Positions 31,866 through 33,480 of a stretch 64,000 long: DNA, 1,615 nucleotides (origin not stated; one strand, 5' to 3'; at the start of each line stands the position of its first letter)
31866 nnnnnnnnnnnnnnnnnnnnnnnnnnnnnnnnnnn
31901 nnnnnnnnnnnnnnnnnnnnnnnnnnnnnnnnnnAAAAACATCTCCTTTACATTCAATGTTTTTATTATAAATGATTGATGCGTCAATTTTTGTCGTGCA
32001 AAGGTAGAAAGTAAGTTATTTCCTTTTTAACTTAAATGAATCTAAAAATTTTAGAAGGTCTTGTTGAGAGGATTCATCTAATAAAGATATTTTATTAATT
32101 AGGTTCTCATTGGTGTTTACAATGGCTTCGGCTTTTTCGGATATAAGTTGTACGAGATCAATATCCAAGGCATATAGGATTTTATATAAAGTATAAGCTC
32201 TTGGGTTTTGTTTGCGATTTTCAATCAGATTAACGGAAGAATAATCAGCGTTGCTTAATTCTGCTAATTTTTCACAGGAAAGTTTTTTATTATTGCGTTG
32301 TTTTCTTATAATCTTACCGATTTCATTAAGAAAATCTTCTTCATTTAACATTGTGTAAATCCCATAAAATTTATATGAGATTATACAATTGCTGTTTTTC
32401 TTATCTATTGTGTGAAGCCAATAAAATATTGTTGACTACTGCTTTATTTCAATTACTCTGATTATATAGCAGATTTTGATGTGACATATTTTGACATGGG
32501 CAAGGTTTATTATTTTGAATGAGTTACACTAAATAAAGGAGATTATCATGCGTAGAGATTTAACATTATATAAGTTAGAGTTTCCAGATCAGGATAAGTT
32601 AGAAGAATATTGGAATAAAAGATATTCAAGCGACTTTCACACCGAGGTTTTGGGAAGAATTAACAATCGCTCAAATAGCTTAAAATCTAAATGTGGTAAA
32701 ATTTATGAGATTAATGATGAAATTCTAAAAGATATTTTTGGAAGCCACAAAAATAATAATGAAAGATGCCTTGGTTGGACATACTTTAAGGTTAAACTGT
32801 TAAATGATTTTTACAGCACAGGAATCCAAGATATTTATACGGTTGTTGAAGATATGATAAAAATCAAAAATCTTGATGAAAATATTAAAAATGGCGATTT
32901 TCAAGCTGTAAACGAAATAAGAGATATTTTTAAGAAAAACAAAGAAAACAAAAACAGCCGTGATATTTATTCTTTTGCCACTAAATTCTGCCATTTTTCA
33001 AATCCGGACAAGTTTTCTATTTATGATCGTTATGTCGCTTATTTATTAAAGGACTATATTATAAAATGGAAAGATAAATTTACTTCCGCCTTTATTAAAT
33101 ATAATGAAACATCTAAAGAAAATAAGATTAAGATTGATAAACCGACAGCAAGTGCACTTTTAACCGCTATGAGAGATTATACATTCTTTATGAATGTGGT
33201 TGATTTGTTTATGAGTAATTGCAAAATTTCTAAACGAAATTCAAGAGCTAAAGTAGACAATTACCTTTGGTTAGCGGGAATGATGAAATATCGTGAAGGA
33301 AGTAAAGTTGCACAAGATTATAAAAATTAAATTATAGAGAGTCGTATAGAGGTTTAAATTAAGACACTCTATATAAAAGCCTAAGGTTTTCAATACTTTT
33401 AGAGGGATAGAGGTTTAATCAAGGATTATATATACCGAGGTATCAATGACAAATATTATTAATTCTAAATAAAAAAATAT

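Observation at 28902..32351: XRE regulator / double-AAA+ ATPase / PD-(D/E)xK protein cassette that matches no defence system I can name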

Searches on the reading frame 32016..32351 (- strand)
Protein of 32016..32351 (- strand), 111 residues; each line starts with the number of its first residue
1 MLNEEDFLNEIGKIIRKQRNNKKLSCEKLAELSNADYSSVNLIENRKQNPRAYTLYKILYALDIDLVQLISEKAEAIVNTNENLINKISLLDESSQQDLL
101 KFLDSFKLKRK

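Call 3: search_protein_families(library=padloc, proteins=[window:32016-32351:-], max_evalue=0.01)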
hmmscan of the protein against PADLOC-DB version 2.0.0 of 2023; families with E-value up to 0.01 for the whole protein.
window:32016-32351:- (111 aa): 11 families
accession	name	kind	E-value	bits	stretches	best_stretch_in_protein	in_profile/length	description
PDLC02926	HTH_VI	-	3.7e-09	34.7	1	11-76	2-69/92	-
PDLC04142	capH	-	1.2e-05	24.3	1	9-109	5-101/103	capH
PDLC03664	Control_protein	-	2.1e-05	22.9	1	10-67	13-70/74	control protein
PDLC03666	Control_protein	-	0.00083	17.8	1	9-66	5-62/77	control protein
PDLC03954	RmrA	-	0.0011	16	1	12-80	12-80/380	-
PDLC03665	Control_protein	-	0.0015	16.8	1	12-70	10-69/77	control protein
PDLC04775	PDC-M69A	-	0.0021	16.6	1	7-104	4-98/113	-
PDLC03671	Control_protein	-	0.003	15.7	1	13-71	17-75/84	control protein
PDLC03668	Control_protein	-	0.0052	15.3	0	7-65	5-63/79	control protein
PDLC03946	RmrA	-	0.0052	13.6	1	16-77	8-69/357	-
PDLC03949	RmrA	-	0.0074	13.2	1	18-78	10-70/363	-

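Call 4: search_protein_families(library=pfam, proteins=[window:32016-32351:-], max_evalue=0.01)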
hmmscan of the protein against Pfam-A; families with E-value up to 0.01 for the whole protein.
window:32016-32351:- (111 aa): 3 families
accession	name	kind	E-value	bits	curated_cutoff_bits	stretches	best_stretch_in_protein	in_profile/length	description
PF01381.28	HTH_3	-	4e-06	27.2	23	1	15-67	1-53/55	Helix-turn-helix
PF12844.13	HTH_19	-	0.00073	19.8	30.2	1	12-73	1-62/64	Helix-turn-helix domain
PF13443.12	HTH_26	-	0.00078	20.1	22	1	16-71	3-59/63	Cro/C1-type HTH DNA-binding domain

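Call 5: search_protein_families(library=ncbifam, proteins=[window:32016-32351:-], max_evalue=0.01)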
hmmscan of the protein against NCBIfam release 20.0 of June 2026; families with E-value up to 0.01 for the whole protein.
window:32016-32351:- (111 aa): 10 families
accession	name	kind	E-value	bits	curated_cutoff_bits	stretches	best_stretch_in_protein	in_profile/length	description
NF041951.1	phage_RstR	subfamily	8.6e-08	32.4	80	1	11-110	3-103/108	RstR family transcriptional repressor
NF007408.0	PRK09943.1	equivalog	1.6e-07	31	211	1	10-104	7-99/185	HTH-type transcriptional regulator PuuR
TIGR03070.1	couple_hipB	subfamily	4.5e-06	26.5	71.65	1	10-66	2-58/58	type II toxin-antitoxin system Y4mF family antitoxin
NF046032.1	TransRegSlrRBacil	equivalog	7.1e-06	26.2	250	1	11-79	2-69/149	HTH-type transcriptional regulator SlrR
NF006015.0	PRK08154.1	subfamily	1e-05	24.9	204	1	4-98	24-114/314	anaerobic benzoate catabolism transcriptional regulator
TIGR00270.2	TIGR00270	equivalog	1.1e-05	25.2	110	1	6-76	71-141/159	multiprotein bridging factor aMBF1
NF003162.0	PRK04140.1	equivalog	0.0017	17.4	263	1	12-74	128-190/317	transcriptional regulator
NF007257.0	PRK09706.1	subfamily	0.0025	17.6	101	1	10-66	5-61/135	transcriptional repressor DicA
NF047948.1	male_kill_WMK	equivalog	0.0028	17.2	300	1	8-103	160-254/300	WO male-killing family protein Wmk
NF007271.0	PRK09726.1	equivalog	0.0034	17.3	79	1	13-73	18-75/88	type II toxin-antitoxin system antitoxin HipB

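Call 81: search_solved_structures(query=window:32016-32351:-, max_evalue=0.001)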
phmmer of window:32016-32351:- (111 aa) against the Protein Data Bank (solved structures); distinct sequences matched with E-value up to 0.001: 1.
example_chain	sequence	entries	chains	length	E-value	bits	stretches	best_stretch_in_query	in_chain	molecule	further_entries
2b5a_A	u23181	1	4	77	0.00037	24.1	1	1-66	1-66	C.BclI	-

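Call 99: search_protein_families(library=phrogs, proteins=[window:32016-32351:-], max_evalue=0.001)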
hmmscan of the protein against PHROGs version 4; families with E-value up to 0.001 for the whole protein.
window:32016-32351:- (111 aa): 8 families
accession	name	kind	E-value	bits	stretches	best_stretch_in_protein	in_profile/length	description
phrog_3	-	transcription regulation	5.9e-08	33.9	1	7-87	85-164/430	transcriptional repressor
phrog_4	-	transcription regulation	5.1e-07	30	1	9-82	135-204/400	transcriptional repressor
phrog_5823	-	transcription regulation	1e-06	29.2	1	10-78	6-75/404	transcriptional regulator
phrog_8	-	transcription regulation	1.1e-06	29.3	1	9-101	160-251/346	transcriptional regulator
phrog_2967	-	transcription regulation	1.4e-06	29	1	8-87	8-89/225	transcriptional regulator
phrog_1373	-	transcription regulation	3.4e-05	24.9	1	11-85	64-138/166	transcriptional regulator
phrog_2439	-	transcription regulation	0.00072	19.5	1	11-73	8-70/367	transcriptional regulator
phrog_4583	-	transcription regulation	0.00085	20.3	0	8-76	8-76/81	transcriptional repressor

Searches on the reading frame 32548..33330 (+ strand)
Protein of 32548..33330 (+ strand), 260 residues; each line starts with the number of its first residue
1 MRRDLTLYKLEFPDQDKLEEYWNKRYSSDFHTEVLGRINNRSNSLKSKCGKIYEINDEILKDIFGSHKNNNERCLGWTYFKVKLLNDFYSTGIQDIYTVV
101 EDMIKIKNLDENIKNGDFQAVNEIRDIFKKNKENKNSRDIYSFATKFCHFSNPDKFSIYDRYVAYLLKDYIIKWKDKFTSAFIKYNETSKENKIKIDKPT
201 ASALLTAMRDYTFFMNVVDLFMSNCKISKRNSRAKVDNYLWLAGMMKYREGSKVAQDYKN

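Call 3: search_protein_families(library=padloc, proteins=[window:32548-33330:+], max_evalue=0.01)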
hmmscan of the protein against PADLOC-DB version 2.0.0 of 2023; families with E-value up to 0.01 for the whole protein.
window:32548-33330:+ (260 aa): 0 families

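Call 4: search_protein_families(library=pfam, proteins=[window:32548-33330:+], max_evalue=0.01)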
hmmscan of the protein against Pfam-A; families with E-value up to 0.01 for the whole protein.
window:32548-33330:+ (260 aa): 0 families

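Call 5: search_protein_families(library=ncbifam, proteins=[window:32548-33330:+], max_evalue=0.01)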
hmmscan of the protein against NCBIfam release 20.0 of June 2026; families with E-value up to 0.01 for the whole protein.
window:32548-33330:+ (260 aa): 0 families

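Call 99: search_protein_families(library=phrogs, proteins=[window:32548-33330:+], max_evalue=0.001)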
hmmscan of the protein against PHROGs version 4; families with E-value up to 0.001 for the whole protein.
window:32548-33330:+ (260 aa): 0 families
